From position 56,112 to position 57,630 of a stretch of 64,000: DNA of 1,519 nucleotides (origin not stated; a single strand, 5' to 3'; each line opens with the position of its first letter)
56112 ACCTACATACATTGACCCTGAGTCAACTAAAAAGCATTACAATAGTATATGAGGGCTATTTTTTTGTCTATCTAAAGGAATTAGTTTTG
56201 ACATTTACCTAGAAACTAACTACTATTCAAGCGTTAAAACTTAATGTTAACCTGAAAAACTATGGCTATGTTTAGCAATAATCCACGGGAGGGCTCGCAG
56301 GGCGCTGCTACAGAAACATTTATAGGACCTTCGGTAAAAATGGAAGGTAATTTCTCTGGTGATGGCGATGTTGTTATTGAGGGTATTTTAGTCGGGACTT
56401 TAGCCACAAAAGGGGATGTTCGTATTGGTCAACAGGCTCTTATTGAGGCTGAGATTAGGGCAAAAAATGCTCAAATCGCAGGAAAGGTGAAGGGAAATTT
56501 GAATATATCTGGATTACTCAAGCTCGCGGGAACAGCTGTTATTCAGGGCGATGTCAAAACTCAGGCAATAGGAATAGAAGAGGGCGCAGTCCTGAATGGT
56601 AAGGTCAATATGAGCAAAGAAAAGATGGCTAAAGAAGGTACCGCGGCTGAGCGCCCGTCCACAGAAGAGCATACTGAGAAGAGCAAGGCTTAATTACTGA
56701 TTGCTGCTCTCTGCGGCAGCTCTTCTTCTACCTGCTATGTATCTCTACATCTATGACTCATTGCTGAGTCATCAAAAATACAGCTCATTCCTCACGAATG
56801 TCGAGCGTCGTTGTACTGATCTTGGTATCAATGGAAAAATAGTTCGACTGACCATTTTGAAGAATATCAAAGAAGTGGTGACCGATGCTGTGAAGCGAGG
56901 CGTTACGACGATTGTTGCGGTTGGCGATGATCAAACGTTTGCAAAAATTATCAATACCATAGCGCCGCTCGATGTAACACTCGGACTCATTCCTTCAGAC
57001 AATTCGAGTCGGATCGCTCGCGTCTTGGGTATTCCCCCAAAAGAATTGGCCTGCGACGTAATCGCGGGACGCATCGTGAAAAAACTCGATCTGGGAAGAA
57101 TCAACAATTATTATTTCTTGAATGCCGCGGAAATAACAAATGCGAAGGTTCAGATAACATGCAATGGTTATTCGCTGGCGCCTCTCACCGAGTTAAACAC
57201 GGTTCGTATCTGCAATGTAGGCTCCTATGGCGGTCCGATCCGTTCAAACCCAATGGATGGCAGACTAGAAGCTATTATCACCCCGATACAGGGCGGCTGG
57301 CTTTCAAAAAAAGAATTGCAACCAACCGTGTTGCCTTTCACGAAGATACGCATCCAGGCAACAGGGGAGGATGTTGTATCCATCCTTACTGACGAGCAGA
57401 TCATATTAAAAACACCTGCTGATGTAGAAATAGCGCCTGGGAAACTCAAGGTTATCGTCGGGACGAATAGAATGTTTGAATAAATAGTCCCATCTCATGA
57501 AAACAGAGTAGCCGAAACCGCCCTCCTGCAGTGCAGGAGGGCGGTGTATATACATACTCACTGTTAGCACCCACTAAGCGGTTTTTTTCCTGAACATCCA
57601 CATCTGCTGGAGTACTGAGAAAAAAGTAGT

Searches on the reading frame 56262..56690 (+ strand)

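Call 68: search_protein_families(library=pfam, proteins=[window:56262-56690:+], max_evalue=0.1)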
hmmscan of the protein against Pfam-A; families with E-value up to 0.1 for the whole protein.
window:56262-56690:+ (143 aa): 2 families
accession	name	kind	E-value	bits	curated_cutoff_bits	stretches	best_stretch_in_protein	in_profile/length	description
PF04519.19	Bactofilin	-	3.3e-24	85.4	27.9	1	19-115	1-97/98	Polymer-forming cytoskeletal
PF01723.21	Chorion_1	-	0.00086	19.8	22.3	1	74-123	94-143/169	Chorion protein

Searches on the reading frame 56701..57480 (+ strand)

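Call 29: search_protein_families(library=pfam, proteins=[window:56701-57480:+], max_evalue=0.01)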
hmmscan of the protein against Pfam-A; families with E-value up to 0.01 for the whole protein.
window:56701-57480:+ (260 aa): 1 family
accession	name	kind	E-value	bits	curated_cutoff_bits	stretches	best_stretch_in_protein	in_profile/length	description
PF00781.29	DAGK_cat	-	9.9e-09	35.3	23.6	1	23-134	11-125/125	Diacylglycerol kinase catalytic domain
